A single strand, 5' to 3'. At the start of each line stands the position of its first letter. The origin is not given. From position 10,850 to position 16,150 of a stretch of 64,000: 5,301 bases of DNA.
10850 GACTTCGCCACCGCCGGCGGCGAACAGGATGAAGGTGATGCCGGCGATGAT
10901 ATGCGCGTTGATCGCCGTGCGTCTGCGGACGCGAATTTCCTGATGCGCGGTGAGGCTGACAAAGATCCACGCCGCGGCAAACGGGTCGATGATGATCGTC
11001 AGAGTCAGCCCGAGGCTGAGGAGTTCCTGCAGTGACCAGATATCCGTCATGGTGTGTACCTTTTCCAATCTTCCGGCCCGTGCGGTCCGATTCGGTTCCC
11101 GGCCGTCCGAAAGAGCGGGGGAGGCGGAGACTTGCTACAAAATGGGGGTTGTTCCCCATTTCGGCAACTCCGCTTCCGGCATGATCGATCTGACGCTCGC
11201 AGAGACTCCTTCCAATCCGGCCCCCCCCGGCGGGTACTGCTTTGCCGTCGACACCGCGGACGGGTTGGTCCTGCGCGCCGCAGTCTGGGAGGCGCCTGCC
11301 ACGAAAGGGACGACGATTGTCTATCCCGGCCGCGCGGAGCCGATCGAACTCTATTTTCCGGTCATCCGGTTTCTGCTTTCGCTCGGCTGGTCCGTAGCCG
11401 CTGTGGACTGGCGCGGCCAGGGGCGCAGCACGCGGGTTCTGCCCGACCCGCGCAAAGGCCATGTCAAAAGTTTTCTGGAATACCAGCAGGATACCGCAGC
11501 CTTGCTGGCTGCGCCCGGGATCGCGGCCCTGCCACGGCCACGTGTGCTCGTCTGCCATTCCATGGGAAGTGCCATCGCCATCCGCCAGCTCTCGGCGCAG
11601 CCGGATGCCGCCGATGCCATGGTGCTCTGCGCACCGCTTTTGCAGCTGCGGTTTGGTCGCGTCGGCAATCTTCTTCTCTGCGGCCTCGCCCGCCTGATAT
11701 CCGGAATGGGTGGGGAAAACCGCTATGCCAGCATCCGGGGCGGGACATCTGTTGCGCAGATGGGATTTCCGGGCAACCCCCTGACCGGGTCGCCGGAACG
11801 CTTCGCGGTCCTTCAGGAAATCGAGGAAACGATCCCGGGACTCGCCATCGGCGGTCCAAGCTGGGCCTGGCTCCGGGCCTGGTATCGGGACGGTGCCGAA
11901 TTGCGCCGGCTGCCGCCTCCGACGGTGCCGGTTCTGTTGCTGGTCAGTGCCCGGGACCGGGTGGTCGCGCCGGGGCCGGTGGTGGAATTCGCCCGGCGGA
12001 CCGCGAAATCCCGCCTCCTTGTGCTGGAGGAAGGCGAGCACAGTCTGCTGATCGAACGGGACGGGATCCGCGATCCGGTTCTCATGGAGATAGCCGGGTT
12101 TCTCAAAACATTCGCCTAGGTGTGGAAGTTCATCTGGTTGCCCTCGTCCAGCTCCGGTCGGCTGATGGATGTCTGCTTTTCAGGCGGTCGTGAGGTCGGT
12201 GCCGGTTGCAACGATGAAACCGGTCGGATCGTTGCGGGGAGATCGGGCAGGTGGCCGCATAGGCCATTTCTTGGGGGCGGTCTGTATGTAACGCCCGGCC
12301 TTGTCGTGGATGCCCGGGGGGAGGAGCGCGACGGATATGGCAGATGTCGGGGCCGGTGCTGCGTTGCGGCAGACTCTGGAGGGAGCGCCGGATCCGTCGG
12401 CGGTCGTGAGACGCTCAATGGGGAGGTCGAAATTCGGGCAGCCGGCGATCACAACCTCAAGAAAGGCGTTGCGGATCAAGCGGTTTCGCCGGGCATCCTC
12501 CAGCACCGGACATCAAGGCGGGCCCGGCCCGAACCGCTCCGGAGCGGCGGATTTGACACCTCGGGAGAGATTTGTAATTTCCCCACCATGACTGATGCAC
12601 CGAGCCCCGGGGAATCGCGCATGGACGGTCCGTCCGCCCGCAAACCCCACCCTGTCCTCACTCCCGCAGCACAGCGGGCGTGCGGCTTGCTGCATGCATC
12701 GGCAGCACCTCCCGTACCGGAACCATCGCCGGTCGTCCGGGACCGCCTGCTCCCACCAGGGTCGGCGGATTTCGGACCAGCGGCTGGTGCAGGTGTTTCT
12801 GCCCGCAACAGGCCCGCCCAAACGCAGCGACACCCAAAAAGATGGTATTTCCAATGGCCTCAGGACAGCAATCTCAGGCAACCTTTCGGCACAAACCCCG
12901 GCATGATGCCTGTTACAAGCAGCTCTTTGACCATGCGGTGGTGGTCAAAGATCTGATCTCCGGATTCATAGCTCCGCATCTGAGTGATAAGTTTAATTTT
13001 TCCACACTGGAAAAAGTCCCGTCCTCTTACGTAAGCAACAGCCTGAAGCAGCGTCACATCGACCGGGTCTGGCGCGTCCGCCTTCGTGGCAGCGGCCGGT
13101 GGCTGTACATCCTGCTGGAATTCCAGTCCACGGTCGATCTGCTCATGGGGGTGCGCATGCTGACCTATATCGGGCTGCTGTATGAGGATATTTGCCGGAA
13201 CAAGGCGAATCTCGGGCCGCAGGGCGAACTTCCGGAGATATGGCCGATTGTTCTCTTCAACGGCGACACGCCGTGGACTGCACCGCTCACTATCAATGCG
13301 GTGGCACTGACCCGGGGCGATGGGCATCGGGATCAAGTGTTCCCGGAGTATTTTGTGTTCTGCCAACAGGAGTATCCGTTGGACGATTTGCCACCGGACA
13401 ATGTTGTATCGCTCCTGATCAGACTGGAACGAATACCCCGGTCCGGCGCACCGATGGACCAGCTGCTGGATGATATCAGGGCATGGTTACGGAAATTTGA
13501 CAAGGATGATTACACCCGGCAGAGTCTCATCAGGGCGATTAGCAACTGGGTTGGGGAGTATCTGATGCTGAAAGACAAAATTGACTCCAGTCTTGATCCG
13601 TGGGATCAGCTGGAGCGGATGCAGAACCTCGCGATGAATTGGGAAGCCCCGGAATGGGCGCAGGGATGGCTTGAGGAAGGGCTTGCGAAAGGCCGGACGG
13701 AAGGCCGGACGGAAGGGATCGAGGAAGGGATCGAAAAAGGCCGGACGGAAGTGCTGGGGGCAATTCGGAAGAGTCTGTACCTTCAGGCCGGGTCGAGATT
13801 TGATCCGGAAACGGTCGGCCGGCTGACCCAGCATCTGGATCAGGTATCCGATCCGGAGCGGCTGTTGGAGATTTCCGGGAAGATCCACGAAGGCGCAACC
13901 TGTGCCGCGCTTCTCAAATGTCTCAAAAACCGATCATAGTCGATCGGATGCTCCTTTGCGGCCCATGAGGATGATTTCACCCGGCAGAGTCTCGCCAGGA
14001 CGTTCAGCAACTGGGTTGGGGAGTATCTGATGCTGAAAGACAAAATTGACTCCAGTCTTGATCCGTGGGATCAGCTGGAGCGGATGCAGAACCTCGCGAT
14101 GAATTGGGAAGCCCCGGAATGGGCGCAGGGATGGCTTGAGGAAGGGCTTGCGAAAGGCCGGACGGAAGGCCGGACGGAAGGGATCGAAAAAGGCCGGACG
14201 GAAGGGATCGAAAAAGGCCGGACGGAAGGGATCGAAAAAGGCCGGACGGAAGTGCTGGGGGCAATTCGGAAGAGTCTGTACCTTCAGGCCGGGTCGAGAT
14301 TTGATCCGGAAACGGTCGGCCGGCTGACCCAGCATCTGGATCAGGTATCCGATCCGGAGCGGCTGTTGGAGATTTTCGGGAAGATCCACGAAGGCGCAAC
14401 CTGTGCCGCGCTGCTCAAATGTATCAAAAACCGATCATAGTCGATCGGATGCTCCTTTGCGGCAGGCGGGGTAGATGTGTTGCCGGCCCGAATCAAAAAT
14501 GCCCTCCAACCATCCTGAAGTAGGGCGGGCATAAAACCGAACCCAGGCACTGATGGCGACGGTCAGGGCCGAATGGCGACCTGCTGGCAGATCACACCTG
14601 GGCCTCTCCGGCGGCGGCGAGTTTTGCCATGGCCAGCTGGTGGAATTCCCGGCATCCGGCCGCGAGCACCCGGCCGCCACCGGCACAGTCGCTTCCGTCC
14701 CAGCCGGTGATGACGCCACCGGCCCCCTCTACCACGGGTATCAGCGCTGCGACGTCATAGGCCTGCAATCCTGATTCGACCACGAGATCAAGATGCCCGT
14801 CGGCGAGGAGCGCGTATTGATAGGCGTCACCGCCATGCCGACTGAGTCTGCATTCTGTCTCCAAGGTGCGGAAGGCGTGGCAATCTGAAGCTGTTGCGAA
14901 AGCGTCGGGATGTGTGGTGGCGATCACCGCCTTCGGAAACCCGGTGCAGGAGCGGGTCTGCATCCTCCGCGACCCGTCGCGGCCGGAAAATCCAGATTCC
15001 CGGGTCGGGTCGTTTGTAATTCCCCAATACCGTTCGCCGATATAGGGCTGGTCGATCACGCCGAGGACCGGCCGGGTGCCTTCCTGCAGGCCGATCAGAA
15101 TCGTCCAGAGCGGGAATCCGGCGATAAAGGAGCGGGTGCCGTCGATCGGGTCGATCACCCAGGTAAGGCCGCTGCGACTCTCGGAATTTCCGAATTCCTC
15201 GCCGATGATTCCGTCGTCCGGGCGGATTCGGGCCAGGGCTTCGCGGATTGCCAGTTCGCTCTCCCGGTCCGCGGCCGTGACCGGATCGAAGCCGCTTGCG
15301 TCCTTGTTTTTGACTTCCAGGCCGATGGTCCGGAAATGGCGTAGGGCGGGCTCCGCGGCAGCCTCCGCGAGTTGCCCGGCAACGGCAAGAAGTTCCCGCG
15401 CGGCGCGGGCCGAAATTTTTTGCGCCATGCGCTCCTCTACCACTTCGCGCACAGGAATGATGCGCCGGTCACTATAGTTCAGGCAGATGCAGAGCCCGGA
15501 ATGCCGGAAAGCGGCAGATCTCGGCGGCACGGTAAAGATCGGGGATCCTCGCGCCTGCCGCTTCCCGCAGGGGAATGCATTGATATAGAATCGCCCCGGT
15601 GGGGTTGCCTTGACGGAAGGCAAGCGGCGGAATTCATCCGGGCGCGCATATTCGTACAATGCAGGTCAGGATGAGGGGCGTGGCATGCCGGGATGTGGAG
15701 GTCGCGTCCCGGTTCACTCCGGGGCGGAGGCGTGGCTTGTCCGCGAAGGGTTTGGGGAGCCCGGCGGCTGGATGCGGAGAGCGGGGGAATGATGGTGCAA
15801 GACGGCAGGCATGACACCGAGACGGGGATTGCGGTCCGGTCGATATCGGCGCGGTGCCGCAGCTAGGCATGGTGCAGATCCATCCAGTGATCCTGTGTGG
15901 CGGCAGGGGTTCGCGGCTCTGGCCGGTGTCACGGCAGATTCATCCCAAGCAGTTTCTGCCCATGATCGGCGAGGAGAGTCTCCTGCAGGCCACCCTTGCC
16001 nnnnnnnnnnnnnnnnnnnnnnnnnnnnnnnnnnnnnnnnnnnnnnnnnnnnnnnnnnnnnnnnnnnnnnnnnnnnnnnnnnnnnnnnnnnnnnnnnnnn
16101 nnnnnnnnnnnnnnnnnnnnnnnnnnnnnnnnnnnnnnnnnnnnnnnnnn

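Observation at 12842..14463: Rpn-family nuclease followed by an in-frame duplication that creates a free-standing copy of its C-terminal domain (candidate dedicated RpnS-like antitoxin)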

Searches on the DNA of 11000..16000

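Call 9: search_rna_families(source=window, start=11000, end=16000, threshold=evalue, max_evalue=1)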
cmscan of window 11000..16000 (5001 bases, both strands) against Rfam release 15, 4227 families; matches with E-value up to 1: 0.
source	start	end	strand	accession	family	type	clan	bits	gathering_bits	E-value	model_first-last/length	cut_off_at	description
